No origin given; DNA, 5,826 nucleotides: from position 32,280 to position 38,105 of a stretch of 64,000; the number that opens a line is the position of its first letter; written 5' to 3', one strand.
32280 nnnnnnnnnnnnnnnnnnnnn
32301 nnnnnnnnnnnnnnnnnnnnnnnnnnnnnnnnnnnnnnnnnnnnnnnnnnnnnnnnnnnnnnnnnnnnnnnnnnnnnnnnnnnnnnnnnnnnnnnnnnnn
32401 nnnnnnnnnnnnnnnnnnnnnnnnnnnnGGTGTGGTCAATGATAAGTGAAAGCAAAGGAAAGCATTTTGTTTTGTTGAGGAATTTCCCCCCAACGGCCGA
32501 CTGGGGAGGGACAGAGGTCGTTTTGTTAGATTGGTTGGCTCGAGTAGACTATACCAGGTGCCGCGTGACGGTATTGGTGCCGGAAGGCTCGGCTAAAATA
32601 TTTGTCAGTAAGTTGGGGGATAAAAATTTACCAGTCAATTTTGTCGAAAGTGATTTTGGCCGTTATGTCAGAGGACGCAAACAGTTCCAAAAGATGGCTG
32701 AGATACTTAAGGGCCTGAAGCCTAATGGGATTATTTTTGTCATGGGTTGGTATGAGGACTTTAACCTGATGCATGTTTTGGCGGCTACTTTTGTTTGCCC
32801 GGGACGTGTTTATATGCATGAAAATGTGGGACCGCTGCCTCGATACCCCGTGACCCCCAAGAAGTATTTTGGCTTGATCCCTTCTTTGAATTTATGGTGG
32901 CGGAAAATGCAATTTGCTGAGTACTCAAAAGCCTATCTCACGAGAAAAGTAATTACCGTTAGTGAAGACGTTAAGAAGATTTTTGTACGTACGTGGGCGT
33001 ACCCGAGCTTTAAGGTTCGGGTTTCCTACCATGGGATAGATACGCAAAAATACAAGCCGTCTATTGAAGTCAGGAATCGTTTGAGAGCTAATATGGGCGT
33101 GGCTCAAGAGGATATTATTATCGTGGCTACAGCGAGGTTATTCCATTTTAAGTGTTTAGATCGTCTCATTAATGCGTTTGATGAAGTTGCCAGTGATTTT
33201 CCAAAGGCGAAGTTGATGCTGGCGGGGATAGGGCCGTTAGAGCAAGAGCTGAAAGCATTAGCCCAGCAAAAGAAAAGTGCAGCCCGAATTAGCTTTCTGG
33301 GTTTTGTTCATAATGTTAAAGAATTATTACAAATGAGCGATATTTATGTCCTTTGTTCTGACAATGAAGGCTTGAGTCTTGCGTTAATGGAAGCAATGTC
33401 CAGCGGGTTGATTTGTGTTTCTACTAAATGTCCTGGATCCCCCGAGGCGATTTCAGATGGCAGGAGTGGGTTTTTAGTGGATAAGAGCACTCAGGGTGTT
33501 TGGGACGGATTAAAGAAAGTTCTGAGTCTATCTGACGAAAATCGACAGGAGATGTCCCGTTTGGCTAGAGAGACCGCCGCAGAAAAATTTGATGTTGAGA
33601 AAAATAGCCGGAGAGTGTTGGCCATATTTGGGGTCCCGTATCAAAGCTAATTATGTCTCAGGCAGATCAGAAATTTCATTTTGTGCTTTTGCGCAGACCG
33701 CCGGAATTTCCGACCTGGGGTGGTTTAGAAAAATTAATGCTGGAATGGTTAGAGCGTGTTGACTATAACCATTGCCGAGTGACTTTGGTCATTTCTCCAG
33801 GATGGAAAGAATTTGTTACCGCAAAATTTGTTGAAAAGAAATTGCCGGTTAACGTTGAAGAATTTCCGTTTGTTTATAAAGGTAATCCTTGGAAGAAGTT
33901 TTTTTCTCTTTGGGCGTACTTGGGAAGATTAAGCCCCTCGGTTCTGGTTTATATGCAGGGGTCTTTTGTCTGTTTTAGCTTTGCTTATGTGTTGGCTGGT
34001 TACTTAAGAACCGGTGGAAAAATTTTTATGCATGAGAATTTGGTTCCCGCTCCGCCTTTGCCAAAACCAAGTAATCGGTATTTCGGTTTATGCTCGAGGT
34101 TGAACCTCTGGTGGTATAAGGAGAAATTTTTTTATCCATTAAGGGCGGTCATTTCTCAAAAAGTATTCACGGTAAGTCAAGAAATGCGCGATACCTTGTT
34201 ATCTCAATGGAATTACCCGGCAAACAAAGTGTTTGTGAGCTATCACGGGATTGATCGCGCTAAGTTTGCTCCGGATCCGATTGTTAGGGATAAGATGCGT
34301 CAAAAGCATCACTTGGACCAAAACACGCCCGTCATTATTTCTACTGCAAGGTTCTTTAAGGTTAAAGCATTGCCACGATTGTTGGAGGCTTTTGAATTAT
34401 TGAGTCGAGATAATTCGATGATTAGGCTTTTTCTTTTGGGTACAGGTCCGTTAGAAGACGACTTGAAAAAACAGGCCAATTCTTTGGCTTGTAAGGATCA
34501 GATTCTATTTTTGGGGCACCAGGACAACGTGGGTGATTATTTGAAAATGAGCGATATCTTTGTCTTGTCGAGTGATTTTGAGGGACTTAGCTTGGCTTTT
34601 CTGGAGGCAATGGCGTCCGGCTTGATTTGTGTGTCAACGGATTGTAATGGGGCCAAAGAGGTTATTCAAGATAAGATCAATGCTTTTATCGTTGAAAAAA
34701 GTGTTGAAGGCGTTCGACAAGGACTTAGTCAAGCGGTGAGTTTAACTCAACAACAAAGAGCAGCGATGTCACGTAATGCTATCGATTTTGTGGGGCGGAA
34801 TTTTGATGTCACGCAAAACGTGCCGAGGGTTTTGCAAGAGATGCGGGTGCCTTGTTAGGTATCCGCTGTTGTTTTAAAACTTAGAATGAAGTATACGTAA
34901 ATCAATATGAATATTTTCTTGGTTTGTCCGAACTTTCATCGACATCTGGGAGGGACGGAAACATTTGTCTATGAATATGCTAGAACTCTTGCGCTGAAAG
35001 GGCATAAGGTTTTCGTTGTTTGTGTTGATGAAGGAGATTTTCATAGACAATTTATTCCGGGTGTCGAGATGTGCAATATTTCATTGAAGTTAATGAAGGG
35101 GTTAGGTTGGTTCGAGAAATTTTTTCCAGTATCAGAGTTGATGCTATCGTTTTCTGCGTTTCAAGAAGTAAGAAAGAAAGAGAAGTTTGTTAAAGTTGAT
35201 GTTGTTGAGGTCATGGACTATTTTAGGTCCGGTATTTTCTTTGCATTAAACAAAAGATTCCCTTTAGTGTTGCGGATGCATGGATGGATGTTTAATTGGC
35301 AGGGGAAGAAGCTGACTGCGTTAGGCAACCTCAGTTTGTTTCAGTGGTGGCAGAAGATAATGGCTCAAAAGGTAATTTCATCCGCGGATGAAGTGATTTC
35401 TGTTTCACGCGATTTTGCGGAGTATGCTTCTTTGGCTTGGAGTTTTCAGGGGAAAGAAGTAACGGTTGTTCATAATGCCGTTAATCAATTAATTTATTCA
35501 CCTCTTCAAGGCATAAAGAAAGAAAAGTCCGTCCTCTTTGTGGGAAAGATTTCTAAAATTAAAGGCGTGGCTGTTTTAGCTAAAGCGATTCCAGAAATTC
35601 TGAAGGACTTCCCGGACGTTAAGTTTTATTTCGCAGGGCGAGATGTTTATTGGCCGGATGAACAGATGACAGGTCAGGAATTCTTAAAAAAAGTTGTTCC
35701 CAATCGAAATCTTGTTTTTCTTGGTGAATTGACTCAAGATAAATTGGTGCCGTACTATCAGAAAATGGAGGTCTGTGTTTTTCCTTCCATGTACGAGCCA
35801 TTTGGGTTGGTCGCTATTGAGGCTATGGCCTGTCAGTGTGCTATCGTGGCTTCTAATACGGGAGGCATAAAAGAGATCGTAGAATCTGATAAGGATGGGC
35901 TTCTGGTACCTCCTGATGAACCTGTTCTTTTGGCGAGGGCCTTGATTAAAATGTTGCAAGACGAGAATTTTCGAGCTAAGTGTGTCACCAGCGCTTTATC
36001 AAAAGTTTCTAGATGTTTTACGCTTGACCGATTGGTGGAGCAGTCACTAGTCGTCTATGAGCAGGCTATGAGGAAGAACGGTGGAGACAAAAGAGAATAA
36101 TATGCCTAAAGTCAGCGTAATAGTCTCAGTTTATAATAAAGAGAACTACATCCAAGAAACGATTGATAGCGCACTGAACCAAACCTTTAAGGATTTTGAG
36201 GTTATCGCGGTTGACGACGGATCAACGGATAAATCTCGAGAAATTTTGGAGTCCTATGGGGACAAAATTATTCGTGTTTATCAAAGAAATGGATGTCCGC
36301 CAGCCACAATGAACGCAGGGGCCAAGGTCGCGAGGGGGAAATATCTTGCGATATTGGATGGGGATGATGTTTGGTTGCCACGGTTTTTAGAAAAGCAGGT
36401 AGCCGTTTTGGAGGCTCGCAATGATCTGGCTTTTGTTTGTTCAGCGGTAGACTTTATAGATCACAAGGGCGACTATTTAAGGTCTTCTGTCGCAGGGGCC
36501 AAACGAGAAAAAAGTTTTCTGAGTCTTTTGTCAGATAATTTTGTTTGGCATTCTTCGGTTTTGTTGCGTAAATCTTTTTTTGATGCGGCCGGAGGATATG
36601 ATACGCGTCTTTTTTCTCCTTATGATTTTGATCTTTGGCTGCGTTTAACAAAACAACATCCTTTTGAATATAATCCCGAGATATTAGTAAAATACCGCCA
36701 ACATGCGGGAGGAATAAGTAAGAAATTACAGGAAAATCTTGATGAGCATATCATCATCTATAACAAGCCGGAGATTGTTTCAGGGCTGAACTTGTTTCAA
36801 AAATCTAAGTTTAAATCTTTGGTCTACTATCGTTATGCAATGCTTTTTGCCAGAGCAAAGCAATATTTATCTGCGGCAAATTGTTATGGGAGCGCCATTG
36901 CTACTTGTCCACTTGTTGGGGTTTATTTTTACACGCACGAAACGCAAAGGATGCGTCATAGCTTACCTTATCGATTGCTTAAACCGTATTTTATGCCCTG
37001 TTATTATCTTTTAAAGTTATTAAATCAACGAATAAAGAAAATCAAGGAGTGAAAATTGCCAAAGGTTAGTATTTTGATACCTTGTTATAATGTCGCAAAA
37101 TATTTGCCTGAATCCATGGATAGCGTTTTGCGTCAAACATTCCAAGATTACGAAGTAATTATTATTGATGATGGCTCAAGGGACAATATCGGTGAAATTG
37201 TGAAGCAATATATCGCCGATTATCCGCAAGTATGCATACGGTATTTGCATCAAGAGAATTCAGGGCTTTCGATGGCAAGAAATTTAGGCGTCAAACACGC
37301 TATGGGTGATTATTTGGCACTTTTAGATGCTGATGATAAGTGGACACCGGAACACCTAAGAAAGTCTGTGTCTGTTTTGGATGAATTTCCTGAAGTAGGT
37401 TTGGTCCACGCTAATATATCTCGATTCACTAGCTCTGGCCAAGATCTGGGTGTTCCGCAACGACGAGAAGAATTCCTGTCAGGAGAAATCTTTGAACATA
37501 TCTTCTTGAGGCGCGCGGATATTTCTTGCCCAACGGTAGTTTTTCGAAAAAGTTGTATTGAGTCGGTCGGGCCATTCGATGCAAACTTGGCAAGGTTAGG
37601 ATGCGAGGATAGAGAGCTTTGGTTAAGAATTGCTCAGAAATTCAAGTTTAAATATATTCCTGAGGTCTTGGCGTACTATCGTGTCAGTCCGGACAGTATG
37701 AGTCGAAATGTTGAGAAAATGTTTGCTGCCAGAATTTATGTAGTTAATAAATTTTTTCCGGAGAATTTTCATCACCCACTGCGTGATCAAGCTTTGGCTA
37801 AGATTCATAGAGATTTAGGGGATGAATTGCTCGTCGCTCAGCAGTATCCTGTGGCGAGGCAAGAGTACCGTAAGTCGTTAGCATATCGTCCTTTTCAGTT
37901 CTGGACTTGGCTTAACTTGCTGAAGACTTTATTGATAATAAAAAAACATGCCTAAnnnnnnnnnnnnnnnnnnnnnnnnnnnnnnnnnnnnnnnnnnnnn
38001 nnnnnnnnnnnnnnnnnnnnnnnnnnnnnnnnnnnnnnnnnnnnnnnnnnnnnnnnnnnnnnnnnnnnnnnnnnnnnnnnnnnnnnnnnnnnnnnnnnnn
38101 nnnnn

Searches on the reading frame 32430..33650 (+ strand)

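Call 37: search_protein_families(library=pfam, proteins=[window:32430-33650:+], max_evalue=0.00001)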
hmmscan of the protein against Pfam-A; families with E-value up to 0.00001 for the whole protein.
window:32430-33650:+ (406 aa): 3 families
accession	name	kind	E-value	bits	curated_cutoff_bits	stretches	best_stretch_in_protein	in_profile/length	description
PF00534.26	Glycos_transf_1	-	1.9e-33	115.9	26.4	1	216-381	3-171/172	Glycosyl transferases group 1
PF13692.12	Glyco_trans_1_4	-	2.7e-29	102.7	27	1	230-363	3-138/142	Glycosyl transferases group 1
PF13439.12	Glyco_transf_4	-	8.7e-10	39.3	28.5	1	25-206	1-169/170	Glycosyltransferase Family 4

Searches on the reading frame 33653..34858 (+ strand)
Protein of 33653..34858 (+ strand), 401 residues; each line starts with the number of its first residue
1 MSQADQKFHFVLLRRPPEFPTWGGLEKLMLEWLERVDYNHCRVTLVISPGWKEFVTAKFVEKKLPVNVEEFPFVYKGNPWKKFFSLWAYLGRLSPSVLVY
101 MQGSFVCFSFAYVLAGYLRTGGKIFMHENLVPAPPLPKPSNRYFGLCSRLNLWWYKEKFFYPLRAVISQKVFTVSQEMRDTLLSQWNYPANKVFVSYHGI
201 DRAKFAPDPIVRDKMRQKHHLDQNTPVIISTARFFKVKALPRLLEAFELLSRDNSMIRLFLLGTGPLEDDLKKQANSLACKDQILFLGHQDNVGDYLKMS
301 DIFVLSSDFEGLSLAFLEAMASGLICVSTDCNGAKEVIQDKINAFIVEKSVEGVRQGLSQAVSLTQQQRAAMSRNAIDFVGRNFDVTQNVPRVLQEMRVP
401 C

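Call 37: search_protein_families(library=pfam, proteins=[window:33653-34858:+], max_evalue=0.00001)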
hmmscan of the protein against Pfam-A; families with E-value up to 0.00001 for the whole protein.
window:33653-34858:+ (401 aa): 3 families
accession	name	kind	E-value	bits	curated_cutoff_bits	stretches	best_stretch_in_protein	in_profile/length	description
PF00534.26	Glycos_transf_1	-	7.6e-35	120.4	26.4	1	212-377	2-170/172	Glycosyl transferases group 1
PF13692.12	Glyco_trans_1_4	-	3.2e-28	99.2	27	1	226-357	2-135/142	Glycosyl transferases group 1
PF13439.12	Glyco_transf_4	-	3.9e-07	30.7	28.5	1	22-203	1-169/170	Glycosyltransferase Family 4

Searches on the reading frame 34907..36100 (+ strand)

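Call 37: search_protein_families(library=pfam, proteins=[window:34907-36100:+], max_evalue=0.00001)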
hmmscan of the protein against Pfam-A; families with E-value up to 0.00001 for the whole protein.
window:34907-36100:+ (397 aa): 5 families
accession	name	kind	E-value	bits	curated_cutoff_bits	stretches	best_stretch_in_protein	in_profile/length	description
PF00534.26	Glycos_transf_1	-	8e-35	120.3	26.4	1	204-363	13-169/172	Glycosyl transferases group 1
PF13692.12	Glyco_trans_1_4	-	6e-34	117.8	27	1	207-352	2-142/142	Glycosyl transferases group 1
PF13439.12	Glyco_transf_4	-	1.5e-16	61.3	28.5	1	15-193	2-167/170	Glycosyltransferase Family 4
PF20706.3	GT4-conflict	-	2.9e-12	46.7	26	1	154-336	141-326/385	Family 4 Glycosyltransferase in conflict systems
PF13579.12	Glyco_trans_4_4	-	2.6e-11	44.5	29.7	1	15-190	1-157/158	Glycosyl transferase 4-like domain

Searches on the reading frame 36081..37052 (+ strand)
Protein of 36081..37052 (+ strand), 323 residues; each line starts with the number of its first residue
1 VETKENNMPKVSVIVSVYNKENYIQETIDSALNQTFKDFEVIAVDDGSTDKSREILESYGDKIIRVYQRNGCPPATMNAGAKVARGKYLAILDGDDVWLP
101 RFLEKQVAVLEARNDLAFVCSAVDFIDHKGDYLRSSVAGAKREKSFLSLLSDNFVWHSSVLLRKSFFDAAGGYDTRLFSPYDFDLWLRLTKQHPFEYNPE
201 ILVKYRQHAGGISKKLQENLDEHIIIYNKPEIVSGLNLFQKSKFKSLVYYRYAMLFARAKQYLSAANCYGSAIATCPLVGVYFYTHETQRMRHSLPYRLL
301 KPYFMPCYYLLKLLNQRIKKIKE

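Call 37: search_protein_families(library=pfam, proteins=[window:36081-37052:+], max_evalue=0.00001)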
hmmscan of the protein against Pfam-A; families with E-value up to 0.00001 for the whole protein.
window:36081-37052:+ (323 aa): 3 families
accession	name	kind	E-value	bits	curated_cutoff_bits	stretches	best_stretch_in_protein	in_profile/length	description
PF00535.33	Glycos_transf_2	-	2.1e-34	119.3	23.3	1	12-167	1-164/168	Glycosyl transferase family 2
PF10111.15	Glyco_tranf_2_2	-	4e-21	76.2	27.3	1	12-213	1-223/276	Glycosyltransferase like family 2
PF13641.12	Glyco_tranf_2_3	-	1.9e-13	51.4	27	1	9-137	1-135/230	Glycosyltransferase like family 2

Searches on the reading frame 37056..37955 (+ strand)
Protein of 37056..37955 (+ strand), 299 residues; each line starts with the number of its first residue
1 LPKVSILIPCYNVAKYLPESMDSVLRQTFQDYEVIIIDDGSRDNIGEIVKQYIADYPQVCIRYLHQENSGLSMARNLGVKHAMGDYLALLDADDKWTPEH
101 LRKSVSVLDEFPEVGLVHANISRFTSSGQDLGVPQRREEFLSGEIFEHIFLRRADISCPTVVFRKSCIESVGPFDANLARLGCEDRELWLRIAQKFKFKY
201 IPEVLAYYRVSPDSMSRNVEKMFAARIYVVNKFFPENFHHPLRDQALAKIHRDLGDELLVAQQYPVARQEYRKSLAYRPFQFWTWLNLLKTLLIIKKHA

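Call 11: search_protein_families(library=pfam, proteins=[window:37056-37955:+], max_evalue=0.001)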
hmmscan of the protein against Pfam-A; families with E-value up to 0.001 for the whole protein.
window:37056-37955:+ (299 aa): 4 families
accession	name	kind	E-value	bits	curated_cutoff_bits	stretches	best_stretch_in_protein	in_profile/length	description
PF00535.33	Glycos_transf_2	-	2.4e-36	125.6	23.3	1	5-143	1-139/168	Glycosyl transferase family 2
PF10111.15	Glyco_tranf_2_2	-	8.5e-20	71.8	27.3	1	5-216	1-223/276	Glycosyltransferase like family 2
PF13641.12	Glyco_tranf_2_3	-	6.8e-18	65.9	27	1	2-214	1-216/230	Glycosyltransferase like family 2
PF13632.12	Glyco_trans_2_3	-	0.00089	19.6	27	0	87-216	2-130/198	Glycosyl transferase family group 2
